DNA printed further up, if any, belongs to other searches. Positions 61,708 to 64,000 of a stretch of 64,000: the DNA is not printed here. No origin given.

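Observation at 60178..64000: Largest ORF of the window is absent from the ORF track: a >1270-aa secreted deacetylase/hydrolase-like giant running off the right edge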

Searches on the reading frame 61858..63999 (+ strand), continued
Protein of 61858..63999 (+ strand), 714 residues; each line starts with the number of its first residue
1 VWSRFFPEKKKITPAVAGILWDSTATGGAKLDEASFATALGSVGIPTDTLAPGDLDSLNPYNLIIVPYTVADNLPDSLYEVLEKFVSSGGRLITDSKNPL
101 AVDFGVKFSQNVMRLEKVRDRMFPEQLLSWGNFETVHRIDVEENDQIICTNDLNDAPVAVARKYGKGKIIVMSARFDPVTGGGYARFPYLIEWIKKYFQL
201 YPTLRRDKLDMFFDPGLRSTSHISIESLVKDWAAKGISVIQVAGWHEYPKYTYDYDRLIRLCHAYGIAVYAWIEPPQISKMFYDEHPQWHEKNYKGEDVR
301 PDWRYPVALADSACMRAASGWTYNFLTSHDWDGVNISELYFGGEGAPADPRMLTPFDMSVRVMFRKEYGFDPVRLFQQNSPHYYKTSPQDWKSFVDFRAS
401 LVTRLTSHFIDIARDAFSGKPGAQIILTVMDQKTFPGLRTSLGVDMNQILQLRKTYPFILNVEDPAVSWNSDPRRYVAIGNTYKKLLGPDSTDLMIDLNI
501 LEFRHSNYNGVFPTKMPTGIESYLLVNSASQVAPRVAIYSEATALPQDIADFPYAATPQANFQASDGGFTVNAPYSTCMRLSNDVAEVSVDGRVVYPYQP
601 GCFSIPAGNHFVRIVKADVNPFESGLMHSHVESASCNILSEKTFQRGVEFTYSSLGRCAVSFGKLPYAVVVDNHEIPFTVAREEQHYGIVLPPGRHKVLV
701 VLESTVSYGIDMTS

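Call 55: find_homologous_proteins(query=L008:9959-12448:+)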
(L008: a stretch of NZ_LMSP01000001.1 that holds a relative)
Query L008:9959-12448:+ (830 aa): 171 proteins with E <= 0.001 among 8000 candidates; the best 120 are listed.
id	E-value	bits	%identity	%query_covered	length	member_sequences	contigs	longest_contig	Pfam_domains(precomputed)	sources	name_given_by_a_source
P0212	0.0e+0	1883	100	99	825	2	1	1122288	PF07833.17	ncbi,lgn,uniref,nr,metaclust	ncbi:stalk domain-containing protein [Paenibacillus sp. Soil787]|uniref:stalk domain-containing prot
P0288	0.0e+0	1169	60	99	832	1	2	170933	PF07833.17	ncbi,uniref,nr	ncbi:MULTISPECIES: stalk domain-containing protein [Paenibacillus]|uniref:stalk domain-containing pr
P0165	2.5e-188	646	38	96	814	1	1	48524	PF14871.13,PF07833.17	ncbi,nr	ncbi:MAG: stalk domain-containing protein [Clostridia bacterium]|nr:stalk domain-containing protein 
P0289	1.5e-181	624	37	94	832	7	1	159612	PF07833.17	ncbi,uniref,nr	ncbi:stalk domain-containing protein [Paenibacillus tyrfis]|uniref:stalk domain-containing protein n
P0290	3.3e-176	606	38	95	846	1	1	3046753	PF07833.17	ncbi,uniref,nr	ncbi:hypothetical protein FQB35_11180 [Crassaminicella thermophila]|uniref:Copper amine oxidase-like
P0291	1.7e-175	604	35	99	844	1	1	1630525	PF07833.17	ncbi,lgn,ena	-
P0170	6.9e-167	575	38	84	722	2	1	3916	-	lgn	-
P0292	1.2e-166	574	40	81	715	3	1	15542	-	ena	-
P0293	5.1e-165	569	38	85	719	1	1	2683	-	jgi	jgi:hypothetical protein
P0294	6.4e-163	562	39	81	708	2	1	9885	-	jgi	jgi:hypothetical protein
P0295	4.3e-161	556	39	81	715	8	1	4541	-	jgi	jgi:hypothetical protein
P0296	1.7e-157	544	38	82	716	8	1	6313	-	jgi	-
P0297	6.3e-156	539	37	85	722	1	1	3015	-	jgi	jgi:hypothetical protein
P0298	8.5e-156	539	37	85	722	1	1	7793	-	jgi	jgi:hypothetical protein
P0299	5.3e-155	536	37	85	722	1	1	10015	-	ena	-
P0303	1.9e-148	514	35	84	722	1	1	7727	PF02638.22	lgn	-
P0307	7.7e-141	489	35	85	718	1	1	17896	PF14871.13,PF02638.22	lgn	-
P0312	5.9e-117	410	33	76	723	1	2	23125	PF14871.13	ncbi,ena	-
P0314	1.2e-116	409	32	75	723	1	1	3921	PF14871.13,PF02638.22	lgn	-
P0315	3.6e-115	404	33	75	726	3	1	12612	PF14871.13,PF02638.22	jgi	jgi:hypothetical protein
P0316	3.8e-115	404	33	76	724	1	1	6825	PF14871.13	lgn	-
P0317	4.0e-115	404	33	76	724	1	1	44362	PF14871.13,PF02638.22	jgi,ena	-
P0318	1.7e-114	402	31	87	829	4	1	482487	PF14871.13,PF07833.17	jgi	jgi:hypothetical protein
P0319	3.6e-114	401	33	75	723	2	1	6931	PF14871.13,PF02638.22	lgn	-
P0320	1.8e-111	392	33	76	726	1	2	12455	PF14871.13,PF02638.22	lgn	-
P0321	2.8e-111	391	32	76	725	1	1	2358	PF14871.13,PF02638.22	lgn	-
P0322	4.1e-111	391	33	75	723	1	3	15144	PF14871.13,PF02638.22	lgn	-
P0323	1.6e-109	385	32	76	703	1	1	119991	PF14871.13,PF02638.22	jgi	jgi:hypothetical protein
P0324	1.9e-109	385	30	88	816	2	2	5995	PF14871.13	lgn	-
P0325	2.0e-109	385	33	76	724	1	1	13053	PF14871.13,PF02638.22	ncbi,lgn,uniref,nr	ncbi:family 10 glycosylhydrolase [Clostridium sp. SYSU_GA19001]|uniref:family 10 glycosylhydrolase n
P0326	6.8e-109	383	33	79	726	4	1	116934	PF14871.13,PF02638.22,PF02065.25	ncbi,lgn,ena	-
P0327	2.4e-107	378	32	76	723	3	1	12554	PF14871.13,PF02638.22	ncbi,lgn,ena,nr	ncbi:MAG TPA: family 10 glycosylhydrolase [Patescibacteria group bacterium]|nr:family 10 glycosylhyd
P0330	9.0e-106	373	32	76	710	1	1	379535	PF14871.13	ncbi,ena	-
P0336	5.7e-103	364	31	76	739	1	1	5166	PF14871.13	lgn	-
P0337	9.8e-103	363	31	84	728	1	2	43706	PF14871.13,PF02638.22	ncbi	ncbi:MAG: hypothetical protein RR840_07575 [Clostridium sp.]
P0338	2.3e-102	362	32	76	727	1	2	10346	PF14871.13,PF02638.22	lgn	-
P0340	3.9e-102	361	34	64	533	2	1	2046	PF14871.13,PF02638.22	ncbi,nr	ncbi:MAG TPA: family 10 glycosylhydrolase, partial [Patescibacteria group bacterium]|nr:family 10 gl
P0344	2.5e-101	358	33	76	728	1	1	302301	PF14871.13,PF02638.22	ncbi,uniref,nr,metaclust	ncbi:hypothetical protein [Clostridium cylindrosporum]|uniref:Glycosyl hydrolase-like 10 domain-cont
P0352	1.9e-98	349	32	76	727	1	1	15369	PF14871.13,PF02638.22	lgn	-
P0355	9.3e-97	343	35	62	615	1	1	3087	PF14871.13,PF02638.22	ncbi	ncbi:MAG: family 10 glycosylhydrolase, partial [Pseudomonadota bacterium]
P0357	1.7e-95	339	31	76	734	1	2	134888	PF14871.13,PF02638.22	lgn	-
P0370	1.2e-84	303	31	79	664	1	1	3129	PF02638.22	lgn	-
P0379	2.7e-82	295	30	73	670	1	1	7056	PF14871.13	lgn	-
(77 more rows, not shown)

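Call 58: find_homologous_proteins(query=L008:8743-9954:+)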
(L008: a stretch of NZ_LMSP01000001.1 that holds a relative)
Query L008:8743-9954:+ (404 aa): 1158 proteins with E <= 0.001 among 6439 candidates; the best 120 are listed.
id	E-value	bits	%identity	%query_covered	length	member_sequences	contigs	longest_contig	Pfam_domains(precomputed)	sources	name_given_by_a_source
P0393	9.9e-270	912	100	100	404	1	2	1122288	PF13632.13,PF10111.15,PF13506.14,PF13641.13,PF00535.33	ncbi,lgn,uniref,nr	ncbi:glycosyltransferase family 2 protein [Paenibacillus sp. Soil787]|uniref:glycosyltransferase fam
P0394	1.1e-225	767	83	99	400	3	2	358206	PF13632.13,PF13506.14,PF13641.13,PF00535.33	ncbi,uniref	ncbi:glycosyltransferase family 2 protein [Paenibacillus tarimensis]|uniref:glycosyltransferase fami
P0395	2.9e-181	621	66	100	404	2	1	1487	PF13632.13,PF10111.15,PF13506.14,PF13641.13,PF03142.22,PF00535.33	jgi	jgi:cellulose synthase/poly-beta-1,6-N-acetylglucosamine synthase-like glycosyltransferase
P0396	1.7e-175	602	64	99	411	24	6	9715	PF13632.13,PF13506.14,PF13641.13,PF03142.22,PF00535.33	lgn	-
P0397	5.5e-175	600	66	100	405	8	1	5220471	PF13632.13,PF13506.14,PF13641.13,PF00535.33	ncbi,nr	ncbi:glycosyltransferase family 2 protein [bacterium BFN5]|nr:glycosyltransferase family 2 protein [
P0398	1.3e-174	599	66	99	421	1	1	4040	PF13632.13,PF10111.15,PF13506.14,PF13641.13,PF00535.33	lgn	-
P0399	3.7e-174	598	65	100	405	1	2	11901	PF13632.13,PF13506.14,PF13641.13,PF00535.33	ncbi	-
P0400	4.3e-174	598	65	100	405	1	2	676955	PF13632.13,PF13506.14,PF13641.13,PF00535.33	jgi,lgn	jgi:cellulose synthase/poly-beta-1,6-N-acetylglucosamine synthase-like glycosyltransferase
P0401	4.7e-174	597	65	100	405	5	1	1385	PF13632.13,PF13506.14,PF13641.13,PF00535.33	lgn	-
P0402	1.1e-173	596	65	100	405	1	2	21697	PF13632.13,PF13506.14,PF13641.13,PF00535.33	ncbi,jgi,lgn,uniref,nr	ncbi:glycosyltransferase family 2 protein [Anaerospora sp.]|uniref:glycosyltransferase n=1 Tax=Anaer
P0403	2.0e-173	595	65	100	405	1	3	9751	PF13632.13,PF13506.14,PF13641.13,PF00535.33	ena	-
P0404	2.3e-173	595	65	100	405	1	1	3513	PF13632.13,PF13506.14,PF13641.13,PF00535.33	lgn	-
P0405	2.9e-173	595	65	100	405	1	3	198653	PF13632.13,PF13506.14,PF13641.13,PF00535.33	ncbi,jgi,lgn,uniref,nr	ncbi:glycosyltransferase family 2 protein [Anaerospora sp.]|uniref:glycosyltransferase n=1 Tax=Anaer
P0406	4.2e-173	594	66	97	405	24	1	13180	PF13632.13,PF13506.14,PF13641.13,PF00535.33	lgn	-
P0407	9.3e-173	593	65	100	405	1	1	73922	PF13632.13,PF13506.14,PF13641.13,PF00535.33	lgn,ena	-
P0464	1.7e-153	530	58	99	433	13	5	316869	PF13632.13,PF13506.14,PF13641.13,PF00535.33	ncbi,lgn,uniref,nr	ncbi:glycosyltransferase [Bacillus cytotoxicus]|uniref:glycosyltransferase family 2 protein n=1 Tax=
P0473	1.9e-152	526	58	100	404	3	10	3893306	PF13632.13,PF13506.14,PF13641.13,PF00535.33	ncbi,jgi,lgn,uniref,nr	ncbi:glycosyltransferase family 2 protein [Parageobacillus thermoglucosidasius]|uniref:glycosyltrans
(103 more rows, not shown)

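Call 59: find_encoding_contigs(protein=P0473, flank=8000, max_places=1)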
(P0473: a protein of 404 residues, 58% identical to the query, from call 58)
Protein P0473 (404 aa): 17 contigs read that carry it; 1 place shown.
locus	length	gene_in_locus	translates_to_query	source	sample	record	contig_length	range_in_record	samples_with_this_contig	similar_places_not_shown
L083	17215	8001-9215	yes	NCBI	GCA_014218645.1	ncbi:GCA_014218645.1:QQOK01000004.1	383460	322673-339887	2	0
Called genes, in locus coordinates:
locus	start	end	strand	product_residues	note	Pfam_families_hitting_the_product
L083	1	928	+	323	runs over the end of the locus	PF08950:DUF1861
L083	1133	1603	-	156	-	PF20126:TumE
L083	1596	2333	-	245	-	PF08279:HTH_11 (faint)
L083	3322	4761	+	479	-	PF06347:SH3_4 (weak), PF08239:SH3_3, PF07653:SH3_2 (faint), PF18348:SH3_16 (faint), PF08239:SH3_3, PF01520:Amidase_3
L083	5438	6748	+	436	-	PF05525:Branch_AA_trans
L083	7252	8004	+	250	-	-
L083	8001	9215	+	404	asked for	PF13506:Glyco_transf_21, PF00535:Glycos_transf_2, PF13641:Glyco_tranf_2_3, PF13632:Glyco_trans_2_3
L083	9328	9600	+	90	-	-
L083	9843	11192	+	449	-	PF01210:NAD_Gly3P_dh_N (faint), PF01266:DAO (weak), PF02558:ApbA (faint), PF03446:NAD_binding_2 (faint), PF03721:UDPG_MGDP_dh_N, PF00984:UDPG_MGDP_dh, PF03720:UDPG_MGDP_dh_C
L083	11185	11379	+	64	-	-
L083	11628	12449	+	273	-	PF02673:BacA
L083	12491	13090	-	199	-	PF00072:Response_reg, PF00196:GerE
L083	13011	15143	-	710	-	PF07730:HisKA_3 (faint), PF02518:HATPase_c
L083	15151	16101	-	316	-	PF00348:polyprenyl_synt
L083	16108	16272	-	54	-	-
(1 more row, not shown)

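Call 60: find_encoding_contigs(protein=P0464, flank=8000, max_places=1)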
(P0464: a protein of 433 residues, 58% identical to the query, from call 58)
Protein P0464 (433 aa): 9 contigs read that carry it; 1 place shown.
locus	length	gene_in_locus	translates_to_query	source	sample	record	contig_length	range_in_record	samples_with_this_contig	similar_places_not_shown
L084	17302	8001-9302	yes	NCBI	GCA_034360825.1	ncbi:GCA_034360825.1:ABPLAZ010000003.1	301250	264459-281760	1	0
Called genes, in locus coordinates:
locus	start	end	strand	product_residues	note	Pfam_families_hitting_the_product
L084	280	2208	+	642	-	PF27449:LtaS_N, PF00884:Sulfatase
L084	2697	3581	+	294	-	PF01063:Aminotran_4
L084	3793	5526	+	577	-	PF08239:SH3_3, PF07653:SH3_2 (faint), PF14604:SH3_9 (faint), PF06347:SH3_4 (weak), PF08239:SH3_3, PF06347:SH3_4 (weak), PF08239:SH3_3, PF00877:NLPC_P60, +1 more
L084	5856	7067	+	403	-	PF01773:Nucleos_tra2_N, PF07670:Gate, PF07662:Nucleos_tra2_C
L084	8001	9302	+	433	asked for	PF13506:Glyco_transf_21, PF13641:Glyco_tranf_2_3, PF00535:Glycos_transf_2, PF13632:Glyco_trans_2_3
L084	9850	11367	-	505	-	PF02028:BCCT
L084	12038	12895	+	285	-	PF06347:SH3_4 (faint), PF08239:SH3_3, PF06725:3D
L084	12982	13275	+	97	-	PF13049:DUF3910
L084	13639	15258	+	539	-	-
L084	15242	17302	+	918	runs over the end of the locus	PF12419:DUF3670, PF00176:SNF2-rel_dom, PF00270:DEAD (weak), PF04851:ResIII, PF00271:Helicase_C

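Call 66: search_protein_families(library=pfam, proteins=[L063:16021-17139:+, L063:14225-16000:+, L063:13358-14200:+, L005:7722-9854:+, L008:7941-8717:+, L081:17456-19381:-, L081:19407-20825:-, L081:20835-21437:-, L044:13733-14881:+, L079:6878-8038:+], max_evalue=0.001)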
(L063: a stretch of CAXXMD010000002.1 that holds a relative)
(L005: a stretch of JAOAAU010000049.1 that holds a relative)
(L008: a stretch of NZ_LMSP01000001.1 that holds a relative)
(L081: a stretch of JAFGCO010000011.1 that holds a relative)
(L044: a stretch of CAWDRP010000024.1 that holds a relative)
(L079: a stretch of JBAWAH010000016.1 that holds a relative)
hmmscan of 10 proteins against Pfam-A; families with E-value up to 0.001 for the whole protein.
L063:16021-17139:+ (373 aa): 2 families
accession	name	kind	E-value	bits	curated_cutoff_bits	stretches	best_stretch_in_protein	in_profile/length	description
PF02350.25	Epimerase_2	-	1.4e-121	406.1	30.6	1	25-366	2-347/347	UDP-N-acetylglucosamine 2-epimerase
PF13692.12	Glyco_trans_1_4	-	0.00086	20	27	0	253-338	54-142/142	Glycosyl transferases group 1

L063:14225-16000:+ (592 aa): 7 families
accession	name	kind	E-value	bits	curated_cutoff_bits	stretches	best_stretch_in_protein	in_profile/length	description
PF13570.13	Beta-prop_ACSF4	-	1.8e-25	90.4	133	2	42-187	141-268/329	Beta-alanine-activating enzyme, beta-propeller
PF13517.12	FG-GAP_3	-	5.5e-16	59.4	26.9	2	138-194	1-60/61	FG-GAP-like repeat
PF25292.1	Beta-prop_CGLA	-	1e-15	58.4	26.8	2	229-439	34-250/316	Lambda-carrageenase beta-propeller domain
PF13360.13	PQQ_2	-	9.1e-12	45.6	27.6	1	239-422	33-193/233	Outer membrane protein assembly factor BamB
PF23727.1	Beta-prop_FAM234A_B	-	7.4e-10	38.4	26.4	1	251-384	54-194/467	FAM234A/B beta-propeller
PF13860.13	FlgD_ig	-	3.9e-07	30.4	27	1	529-578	25-74/79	FlgD Ig-like domain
PF18962.6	Por_Secre_tail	-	0.00031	21.4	27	0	509-585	2-70/75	Secretion system C-terminal sorting domain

L063:13358-14200:+ (281 aa): 0 families

L005:7722-9854:+ (711 aa): 1 family
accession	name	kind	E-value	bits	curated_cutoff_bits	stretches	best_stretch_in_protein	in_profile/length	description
PF03170.19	BcsB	-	1.3e-49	169.6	21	1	45-579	15-551/606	Bacterial cellulose synthase subunit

L008:7941-8717:+ (259 aa): 0 families

L081:17456-19381:- (642 aa): 9 families
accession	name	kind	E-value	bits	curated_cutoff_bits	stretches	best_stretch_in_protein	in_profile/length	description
PF00072.30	Response_reg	-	6.8e-41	139.3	30.2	2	8-118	1-110/111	Response regulator receiver domain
PF02518.31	HATPase_c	-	2.2e-21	76.8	26.4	1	378-497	2-108/111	Histidine kinase-, DNA gyrase B-, and HSP90-like ATPase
PF00989.32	PAS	-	2.7e-15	56.8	22.6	1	142-252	7-113/113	PAS fold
PF13426.13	PAS_9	-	4.8e-14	52.9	27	1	147-254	2-103/103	PAS domain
PF08448.16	PAS_4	-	3e-11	44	23.1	1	145-256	4-109/110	PAS fold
PF00512.31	HisKA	-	3.4e-09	37.1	26.9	1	273-331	4-61/66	His Kinase A (phospho-acceptor) domain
PF20274.4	cREC_REC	-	0.00017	22.7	27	0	34-79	16-62/88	Cyclic-phosphate processing Receiver domain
PF08447.18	PAS_3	-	0.00018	22.1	25.6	1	159-245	2-85/89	PAS fold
PF13188.13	PAS_8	-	0.00068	19.9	21.8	0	138-178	3-43/65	PAS domain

L081:19407-20825:- (473 aa): 6 families
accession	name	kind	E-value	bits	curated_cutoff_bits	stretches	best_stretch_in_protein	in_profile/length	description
PF07568.18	HisKA_2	-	1.8e-30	105.3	22.3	1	281-356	1-76/76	Histidine kinase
PF17152.10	CHASE8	-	8.2e-14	52.1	27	1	44-147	3-101/102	Periplasmic sensor domain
PF02518.31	HATPase_c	-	1.9e-11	44.8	26.4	1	383-469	7-105/111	Histidine kinase-, DNA gyrase B-, and HSP90-like ATPase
PF07536.20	HWE_HK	-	2.1e-06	28.8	22.8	1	281-334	1-52/83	HWE histidine kinase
PF00672.30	HAMP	-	6.6e-06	26.8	25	1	184-234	3-52/53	HAMP domain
PF13581.12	HATPase_c_2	-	0.00018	21.9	27.4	1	376-453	26-112/127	Histidine kinase-like ATPase domain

L081:20835-21437:- (201 aa): 1 family
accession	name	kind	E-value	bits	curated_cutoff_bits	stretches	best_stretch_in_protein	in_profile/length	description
PF13689.11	DUF4154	-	1.5e-48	165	24.9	1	49-193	1-142/143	YfiR/HmsC-like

L044:13733-14881:+ (383 aa): 2 families
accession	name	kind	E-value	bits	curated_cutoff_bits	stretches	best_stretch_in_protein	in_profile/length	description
PF02350.25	Epimerase_2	-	3.6e-112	375.1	30.6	1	31-372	5-346/347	UDP-N-acetylglucosamine 2-epimerase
PF13579.12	Glyco_trans_4_4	-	3.5e-05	24.6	29.7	1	23-177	5-157/158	Glycosyl transferase 4-like domain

L079:6878-8038:+ (387 aa): 1 family
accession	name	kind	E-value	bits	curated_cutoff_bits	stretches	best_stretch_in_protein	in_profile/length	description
PF02350.25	Epimerase_2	-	3.1e-118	395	30.6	1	24-371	3-347/347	UDP-N-acetylglucosamine 2-epimerase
